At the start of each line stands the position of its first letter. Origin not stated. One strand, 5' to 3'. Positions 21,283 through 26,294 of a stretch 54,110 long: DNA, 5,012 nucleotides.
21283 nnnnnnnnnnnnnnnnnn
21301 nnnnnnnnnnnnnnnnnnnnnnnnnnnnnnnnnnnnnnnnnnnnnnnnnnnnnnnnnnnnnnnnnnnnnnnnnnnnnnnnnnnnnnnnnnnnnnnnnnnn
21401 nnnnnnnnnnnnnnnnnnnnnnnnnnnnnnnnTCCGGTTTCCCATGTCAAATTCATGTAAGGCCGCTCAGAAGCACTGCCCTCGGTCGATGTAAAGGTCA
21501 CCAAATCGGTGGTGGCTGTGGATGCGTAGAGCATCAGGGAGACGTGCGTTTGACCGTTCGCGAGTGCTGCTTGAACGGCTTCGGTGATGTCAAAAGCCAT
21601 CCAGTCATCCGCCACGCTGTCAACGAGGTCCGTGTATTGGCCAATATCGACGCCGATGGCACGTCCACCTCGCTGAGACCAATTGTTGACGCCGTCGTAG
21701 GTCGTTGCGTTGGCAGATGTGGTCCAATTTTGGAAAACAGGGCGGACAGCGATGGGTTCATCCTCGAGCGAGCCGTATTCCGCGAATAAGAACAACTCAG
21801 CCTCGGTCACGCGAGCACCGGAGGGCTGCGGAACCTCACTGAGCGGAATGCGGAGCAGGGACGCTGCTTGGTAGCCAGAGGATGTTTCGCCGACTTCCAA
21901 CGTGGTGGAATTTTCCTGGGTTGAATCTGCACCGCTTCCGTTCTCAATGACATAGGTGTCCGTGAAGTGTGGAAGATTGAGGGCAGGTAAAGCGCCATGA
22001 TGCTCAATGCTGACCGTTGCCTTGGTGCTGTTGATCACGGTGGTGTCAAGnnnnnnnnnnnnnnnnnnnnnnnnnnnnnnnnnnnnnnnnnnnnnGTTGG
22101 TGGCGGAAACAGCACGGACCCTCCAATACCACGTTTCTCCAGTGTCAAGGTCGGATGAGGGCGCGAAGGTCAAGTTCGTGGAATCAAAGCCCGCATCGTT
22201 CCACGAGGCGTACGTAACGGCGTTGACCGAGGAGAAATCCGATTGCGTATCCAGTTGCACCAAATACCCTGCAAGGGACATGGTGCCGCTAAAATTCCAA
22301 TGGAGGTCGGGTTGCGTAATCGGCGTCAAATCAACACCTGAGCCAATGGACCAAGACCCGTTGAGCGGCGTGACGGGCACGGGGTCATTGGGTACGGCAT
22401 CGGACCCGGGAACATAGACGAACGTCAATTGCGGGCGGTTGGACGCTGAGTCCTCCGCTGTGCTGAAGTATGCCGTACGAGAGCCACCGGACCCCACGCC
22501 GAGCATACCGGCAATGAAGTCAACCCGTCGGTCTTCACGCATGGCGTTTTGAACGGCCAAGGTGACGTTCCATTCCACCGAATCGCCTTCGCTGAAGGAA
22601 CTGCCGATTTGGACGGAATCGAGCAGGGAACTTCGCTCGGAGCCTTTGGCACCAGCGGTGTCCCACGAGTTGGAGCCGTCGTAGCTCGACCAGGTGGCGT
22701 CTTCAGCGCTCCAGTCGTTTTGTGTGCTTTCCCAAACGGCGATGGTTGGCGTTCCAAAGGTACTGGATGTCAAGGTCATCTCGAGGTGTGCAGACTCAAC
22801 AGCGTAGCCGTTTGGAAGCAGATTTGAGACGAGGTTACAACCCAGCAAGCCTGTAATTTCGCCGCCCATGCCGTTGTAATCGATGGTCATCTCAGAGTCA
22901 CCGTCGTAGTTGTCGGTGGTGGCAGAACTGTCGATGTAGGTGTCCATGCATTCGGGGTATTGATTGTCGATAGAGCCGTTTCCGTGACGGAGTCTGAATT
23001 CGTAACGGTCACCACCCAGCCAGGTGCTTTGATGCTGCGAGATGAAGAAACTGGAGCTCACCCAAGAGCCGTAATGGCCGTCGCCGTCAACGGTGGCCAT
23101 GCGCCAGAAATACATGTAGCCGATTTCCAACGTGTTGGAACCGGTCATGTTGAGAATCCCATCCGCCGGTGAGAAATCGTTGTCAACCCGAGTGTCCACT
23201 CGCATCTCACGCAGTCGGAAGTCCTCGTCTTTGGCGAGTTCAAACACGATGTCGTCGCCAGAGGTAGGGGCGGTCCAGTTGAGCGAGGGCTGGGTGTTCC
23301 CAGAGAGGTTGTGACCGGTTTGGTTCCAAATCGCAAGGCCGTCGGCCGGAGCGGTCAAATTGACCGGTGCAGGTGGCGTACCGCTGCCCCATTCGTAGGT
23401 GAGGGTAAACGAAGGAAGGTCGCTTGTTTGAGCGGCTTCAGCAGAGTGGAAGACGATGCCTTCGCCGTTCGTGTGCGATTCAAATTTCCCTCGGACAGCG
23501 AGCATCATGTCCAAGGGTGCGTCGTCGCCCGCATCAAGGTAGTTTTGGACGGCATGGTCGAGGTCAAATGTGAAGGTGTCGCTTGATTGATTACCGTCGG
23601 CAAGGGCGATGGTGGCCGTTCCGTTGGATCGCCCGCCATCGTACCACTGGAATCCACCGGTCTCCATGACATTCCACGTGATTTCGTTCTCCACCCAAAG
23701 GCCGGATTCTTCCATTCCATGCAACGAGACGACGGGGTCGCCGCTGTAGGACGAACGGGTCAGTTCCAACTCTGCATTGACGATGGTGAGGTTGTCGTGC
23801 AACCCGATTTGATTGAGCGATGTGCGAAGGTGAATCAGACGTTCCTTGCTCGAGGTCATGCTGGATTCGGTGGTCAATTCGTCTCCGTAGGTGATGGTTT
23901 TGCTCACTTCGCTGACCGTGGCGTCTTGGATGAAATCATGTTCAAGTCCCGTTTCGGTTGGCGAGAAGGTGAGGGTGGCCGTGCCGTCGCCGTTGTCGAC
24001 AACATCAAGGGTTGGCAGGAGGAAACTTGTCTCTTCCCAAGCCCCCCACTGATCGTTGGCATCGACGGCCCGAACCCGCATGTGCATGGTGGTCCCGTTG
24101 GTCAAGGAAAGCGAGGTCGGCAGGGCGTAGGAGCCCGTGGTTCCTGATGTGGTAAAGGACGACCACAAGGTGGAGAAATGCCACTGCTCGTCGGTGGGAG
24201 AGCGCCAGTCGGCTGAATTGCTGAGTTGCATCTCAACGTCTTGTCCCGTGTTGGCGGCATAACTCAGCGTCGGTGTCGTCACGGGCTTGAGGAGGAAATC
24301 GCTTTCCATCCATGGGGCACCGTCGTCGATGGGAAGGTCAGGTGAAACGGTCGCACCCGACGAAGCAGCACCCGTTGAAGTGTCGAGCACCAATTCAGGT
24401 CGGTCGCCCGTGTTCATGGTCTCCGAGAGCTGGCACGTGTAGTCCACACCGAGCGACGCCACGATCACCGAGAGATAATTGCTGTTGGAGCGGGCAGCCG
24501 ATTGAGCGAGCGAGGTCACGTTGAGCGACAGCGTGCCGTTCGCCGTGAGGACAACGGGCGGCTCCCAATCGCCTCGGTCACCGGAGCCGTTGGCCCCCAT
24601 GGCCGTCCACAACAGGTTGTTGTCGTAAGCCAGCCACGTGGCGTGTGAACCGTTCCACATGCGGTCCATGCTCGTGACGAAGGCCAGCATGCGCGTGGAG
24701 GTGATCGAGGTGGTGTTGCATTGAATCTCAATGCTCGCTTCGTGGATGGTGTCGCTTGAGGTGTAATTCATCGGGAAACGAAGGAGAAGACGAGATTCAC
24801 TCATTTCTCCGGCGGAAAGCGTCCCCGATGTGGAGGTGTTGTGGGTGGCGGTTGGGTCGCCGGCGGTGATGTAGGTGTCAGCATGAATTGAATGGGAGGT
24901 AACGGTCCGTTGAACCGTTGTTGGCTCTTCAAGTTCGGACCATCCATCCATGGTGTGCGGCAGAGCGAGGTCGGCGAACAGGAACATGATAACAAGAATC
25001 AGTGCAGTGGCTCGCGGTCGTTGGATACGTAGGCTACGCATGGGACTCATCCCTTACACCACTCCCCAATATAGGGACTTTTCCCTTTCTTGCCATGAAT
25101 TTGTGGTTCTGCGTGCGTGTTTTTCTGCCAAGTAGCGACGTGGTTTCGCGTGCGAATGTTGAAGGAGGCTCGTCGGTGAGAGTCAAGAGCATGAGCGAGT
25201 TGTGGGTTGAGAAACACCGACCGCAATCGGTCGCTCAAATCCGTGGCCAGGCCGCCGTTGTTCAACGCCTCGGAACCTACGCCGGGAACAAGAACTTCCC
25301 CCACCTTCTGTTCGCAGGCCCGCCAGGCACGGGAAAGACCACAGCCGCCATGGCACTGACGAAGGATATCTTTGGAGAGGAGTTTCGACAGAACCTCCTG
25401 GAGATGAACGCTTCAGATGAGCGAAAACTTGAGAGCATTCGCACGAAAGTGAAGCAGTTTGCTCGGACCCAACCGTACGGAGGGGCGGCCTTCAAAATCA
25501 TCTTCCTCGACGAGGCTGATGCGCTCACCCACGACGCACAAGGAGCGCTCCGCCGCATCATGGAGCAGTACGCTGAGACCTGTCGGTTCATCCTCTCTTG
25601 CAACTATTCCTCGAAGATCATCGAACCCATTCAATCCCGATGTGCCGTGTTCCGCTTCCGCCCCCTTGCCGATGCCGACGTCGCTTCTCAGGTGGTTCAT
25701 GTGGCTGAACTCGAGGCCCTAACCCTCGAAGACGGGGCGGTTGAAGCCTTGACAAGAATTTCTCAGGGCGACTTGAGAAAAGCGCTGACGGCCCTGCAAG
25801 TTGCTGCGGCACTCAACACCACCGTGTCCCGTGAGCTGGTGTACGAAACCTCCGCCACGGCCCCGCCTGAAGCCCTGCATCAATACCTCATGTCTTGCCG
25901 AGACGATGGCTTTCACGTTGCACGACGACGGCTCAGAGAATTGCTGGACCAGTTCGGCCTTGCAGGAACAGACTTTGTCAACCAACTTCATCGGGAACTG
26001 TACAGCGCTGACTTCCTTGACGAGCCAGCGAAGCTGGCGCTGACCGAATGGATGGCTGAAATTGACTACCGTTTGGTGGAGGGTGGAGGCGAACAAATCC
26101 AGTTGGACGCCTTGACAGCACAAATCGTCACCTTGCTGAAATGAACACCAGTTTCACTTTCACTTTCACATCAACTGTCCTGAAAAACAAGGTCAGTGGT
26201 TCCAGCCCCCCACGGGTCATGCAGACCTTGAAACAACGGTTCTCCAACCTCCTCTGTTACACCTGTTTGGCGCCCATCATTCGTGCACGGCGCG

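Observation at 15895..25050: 3,051-aa surface giant built from a ~325-aa two-module super-repeat on an Ig-like stalk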

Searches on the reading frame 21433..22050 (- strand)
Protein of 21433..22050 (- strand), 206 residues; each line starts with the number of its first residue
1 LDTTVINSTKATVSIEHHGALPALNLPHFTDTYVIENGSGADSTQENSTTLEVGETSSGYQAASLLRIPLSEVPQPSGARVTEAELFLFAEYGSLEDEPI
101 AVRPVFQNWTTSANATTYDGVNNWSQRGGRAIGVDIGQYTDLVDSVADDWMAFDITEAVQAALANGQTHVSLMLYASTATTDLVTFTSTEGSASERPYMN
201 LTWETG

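Call 42: search_solved_structures(query=A2, max_evalue=1, show_alignments=3)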
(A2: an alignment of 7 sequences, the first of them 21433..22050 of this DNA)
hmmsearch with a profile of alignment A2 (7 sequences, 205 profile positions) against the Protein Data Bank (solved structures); distinct sequences matched with E-value up to 1: 6.
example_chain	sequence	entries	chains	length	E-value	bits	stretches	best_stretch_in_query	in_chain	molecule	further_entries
7vbo_A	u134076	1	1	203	3.3e-11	46.5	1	17-202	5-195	Alginate lyase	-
8wab_A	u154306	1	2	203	1.4e-10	44.5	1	30-202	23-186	DNRLRE domain-containing protein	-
5hlz_A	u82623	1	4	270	0.044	16.7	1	138-202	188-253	Inhibin beta A chain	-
5hly_A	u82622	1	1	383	0.074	15.9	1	137-202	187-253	Inhibin beta A chain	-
4x2h_B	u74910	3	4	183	0.53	13.2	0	31-57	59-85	Putative uncharacterized protein | Mtr2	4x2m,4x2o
4wp5_B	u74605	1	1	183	0.53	13.1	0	31-57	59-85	Mtr2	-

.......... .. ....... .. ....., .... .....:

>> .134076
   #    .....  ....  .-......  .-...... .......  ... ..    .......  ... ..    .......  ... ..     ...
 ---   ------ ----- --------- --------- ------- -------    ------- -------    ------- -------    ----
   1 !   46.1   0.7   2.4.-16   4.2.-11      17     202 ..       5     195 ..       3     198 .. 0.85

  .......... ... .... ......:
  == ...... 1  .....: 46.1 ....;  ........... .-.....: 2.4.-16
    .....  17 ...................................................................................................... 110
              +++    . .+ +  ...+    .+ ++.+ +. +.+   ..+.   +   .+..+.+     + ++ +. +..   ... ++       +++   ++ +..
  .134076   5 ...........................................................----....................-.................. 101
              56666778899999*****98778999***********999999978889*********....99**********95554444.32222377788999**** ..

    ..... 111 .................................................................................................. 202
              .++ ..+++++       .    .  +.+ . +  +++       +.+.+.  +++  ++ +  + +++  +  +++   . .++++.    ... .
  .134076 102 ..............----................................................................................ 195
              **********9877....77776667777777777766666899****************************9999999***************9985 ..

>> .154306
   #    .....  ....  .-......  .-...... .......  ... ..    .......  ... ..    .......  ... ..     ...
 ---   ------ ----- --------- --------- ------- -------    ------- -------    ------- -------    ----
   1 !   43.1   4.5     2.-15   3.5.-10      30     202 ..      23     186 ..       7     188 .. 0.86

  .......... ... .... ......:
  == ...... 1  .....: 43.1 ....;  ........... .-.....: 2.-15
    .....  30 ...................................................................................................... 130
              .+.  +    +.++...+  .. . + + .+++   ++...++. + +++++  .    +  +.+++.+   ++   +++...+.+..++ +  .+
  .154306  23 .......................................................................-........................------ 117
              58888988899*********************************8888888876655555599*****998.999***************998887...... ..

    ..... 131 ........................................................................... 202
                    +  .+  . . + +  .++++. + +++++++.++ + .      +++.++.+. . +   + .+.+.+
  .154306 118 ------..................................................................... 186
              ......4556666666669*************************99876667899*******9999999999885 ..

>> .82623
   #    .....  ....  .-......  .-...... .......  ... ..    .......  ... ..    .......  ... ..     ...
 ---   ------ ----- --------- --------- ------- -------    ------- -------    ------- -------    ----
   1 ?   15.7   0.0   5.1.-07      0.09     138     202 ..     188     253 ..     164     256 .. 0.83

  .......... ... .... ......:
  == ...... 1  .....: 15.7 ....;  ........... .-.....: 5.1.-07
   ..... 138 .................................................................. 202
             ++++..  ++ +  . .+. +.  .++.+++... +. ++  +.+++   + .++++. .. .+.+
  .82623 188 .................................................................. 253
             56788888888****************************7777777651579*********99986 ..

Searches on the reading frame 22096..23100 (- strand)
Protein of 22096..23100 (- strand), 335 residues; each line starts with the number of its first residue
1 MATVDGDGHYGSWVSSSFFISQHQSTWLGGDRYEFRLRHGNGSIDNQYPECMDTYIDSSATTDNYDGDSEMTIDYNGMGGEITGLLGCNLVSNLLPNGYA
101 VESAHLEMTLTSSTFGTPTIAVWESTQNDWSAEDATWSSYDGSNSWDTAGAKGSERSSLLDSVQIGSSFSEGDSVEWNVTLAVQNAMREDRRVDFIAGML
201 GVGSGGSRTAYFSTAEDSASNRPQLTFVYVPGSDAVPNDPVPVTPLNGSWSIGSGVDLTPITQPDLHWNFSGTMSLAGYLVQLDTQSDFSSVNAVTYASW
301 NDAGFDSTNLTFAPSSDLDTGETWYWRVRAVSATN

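Call 10: search_protein_families(library=ncbifam, proteins=[window:22096-23100:-], max_evalue=0.1)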
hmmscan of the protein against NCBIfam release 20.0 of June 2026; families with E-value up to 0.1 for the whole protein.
window:22096-23100:- (335 aa): 1 family
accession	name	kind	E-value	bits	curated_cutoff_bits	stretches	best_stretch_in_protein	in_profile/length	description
NF033679.1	DNRLRE_dom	domain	1.1e-13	51.5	34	1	53-227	2-163/164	DNRLRE domain-containing protein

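Call 11: search_protein_families(library=pfam, proteins=[window:22096-23100:-], max_evalue=0.1)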
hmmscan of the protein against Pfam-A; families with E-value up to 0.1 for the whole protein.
window:22096-23100:- (335 aa): 1 family
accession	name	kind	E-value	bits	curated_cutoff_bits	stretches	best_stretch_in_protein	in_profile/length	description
PF20218.3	DUF6578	-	0.067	14.4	27.8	0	166-284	16-121/122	Family of unknown function (DUF6578)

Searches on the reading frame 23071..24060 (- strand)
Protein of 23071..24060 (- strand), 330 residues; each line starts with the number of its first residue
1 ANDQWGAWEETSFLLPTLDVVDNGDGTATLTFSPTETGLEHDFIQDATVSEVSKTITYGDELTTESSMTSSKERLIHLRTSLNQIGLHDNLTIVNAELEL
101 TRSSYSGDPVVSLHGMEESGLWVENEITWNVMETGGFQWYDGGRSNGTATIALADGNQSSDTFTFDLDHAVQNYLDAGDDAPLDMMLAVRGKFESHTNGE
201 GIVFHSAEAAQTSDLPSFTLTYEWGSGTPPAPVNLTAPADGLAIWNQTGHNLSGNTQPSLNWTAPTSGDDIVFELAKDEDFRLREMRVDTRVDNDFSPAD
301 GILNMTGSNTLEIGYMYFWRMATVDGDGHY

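Call 10: search_protein_families(library=ncbifam, proteins=[window:23071-24060:-], max_evalue=0.1)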
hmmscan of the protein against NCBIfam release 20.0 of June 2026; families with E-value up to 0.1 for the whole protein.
window:23071-24060:- (330 aa): 2 families
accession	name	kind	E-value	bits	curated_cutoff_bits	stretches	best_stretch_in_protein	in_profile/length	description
NF033679.1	DNRLRE_dom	domain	3.6e-11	43.4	34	1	45-220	1-163/164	DNRLRE domain-containing protein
TIGR04203.1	RPT_S_cricet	repeat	0.022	15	60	1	16-32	2-18/38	TIGR04203-type repeat-containing surface protein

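Call 11: search_protein_families(library=pfam, proteins=[window:23071-24060:-], max_evalue=0.1)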
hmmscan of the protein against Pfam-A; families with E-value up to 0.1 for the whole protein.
window:23071-24060:- (330 aa): 4 families
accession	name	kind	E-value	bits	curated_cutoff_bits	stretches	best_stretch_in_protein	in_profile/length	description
PF24517.2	CBM96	-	0.00082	19.7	26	1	44-211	8-155/164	Carbohydrate-binding module family 96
PF19079.5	CFSR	-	0.016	15.9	27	1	16-32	7-23/49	Collagen-flanked surface repeat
PF11249.13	DUF3047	-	0.062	13.3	27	0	176-230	71-125/198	Protein of unknown function (DUF3047)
PF09134.16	Invasin_D3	-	0.092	13.7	33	0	150-235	12-95/98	Invasin, domain 3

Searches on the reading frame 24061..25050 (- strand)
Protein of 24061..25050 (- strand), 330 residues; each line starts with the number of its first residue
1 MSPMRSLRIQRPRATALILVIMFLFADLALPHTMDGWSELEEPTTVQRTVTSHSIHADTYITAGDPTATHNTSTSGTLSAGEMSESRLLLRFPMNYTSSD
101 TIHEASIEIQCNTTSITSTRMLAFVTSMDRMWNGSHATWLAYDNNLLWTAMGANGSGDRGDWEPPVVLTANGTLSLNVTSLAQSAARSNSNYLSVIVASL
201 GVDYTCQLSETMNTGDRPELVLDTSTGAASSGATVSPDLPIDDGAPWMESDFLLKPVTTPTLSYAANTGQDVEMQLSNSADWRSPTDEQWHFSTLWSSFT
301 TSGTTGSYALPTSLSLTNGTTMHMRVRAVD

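Call 10: search_protein_families(library=ncbifam, proteins=[window:24061-25050:-], max_evalue=0.1)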
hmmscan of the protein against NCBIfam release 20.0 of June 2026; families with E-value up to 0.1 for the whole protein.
window:24061-25050:- (330 aa): 0 families

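Call 11: search_protein_families(library=pfam, proteins=[window:24061-25050:-], max_evalue=0.1)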
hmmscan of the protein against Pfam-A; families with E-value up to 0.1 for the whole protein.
window:24061-25050:- (330 aa): 1 family
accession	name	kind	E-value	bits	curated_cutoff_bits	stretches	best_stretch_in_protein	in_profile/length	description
PF24517.2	CBM96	-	5.2e-06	26.8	26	1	54-139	6-92/164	Carbohydrate-binding module family 96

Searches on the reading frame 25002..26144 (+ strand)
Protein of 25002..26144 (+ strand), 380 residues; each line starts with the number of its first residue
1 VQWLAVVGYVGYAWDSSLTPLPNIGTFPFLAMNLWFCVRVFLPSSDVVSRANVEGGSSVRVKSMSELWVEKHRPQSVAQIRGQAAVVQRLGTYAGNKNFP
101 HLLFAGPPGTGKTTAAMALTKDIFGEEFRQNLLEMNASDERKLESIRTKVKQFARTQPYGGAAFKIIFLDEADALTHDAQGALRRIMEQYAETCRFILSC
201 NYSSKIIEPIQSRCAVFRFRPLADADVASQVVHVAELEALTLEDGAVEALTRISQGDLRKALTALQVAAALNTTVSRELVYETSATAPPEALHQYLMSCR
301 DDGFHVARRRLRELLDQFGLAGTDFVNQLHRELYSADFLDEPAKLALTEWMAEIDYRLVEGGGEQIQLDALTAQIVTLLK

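Call 12: search_protein_families(library=pfam, proteins=[window:25002-26144:+], max_evalue=0.001)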
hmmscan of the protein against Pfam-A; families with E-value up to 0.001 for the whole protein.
window:25002-26144:+ (380 aa): 14 families
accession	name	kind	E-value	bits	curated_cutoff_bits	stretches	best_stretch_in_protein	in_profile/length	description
PF08542.16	Rep_fac_C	-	1.2e-16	61.3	23.6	1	288-373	2-87/88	Replication factor C C-terminal domain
PF00004.35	AAA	-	9.5e-16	58.9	21.2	1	102-220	1-129/131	ATPase family associated with various cellular activities (AAA)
PF13177.12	DNA_pol3_delta2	-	4e-13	50.1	27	1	140-222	80-160/161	DNA polymerase III, delta subunit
PF03215.21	Rad17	-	2.6e-06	27.9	23.8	1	63-169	4-114/186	Rad17 P-loop domain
PF13173.12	AAA_14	-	2.9e-06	27.8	27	1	102-213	5-114/129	AAA domain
PF16193.11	AAA_assoc_2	-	5.6e-06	27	34.3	1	239-274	4-39/81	AAA C-terminal domain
PF05496.18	RuvB_N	-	2.1e-05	24.8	27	1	73-131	2-64/159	Holliday junction DNA helicase RuvB P-loop domain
PF25199.1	nSTAND_NTPase5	-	3e-05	24.3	34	1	84-202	26-134/145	Novel STAND NTPase 5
PF01078.27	Mg_chelatase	-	4.9e-05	23.3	20.3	0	79-139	4-61/207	Magnesium chelatase, subunit ChlI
PF13401.12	AAA_22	-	8e-05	23.4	27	0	102-191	8-79/130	AAA domain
PF07728.20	AAA_5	-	8.5e-05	23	22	1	101-189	1-92/139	AAA domain (dynein-related subfamily)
PF07724.20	AAA_2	-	0.00013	22.5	27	1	102-189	6-101/166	AAA domain (Cdc48 subfamily)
PF13481.12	AAA_25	-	0.00034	20.7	27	0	103-123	37-57/195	AAA domain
PF25361.1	AAA_lid_RFC1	-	0.0008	19.3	34.9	0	227-276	4-53/59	RFC1-like, AAA+ ATPase lid domain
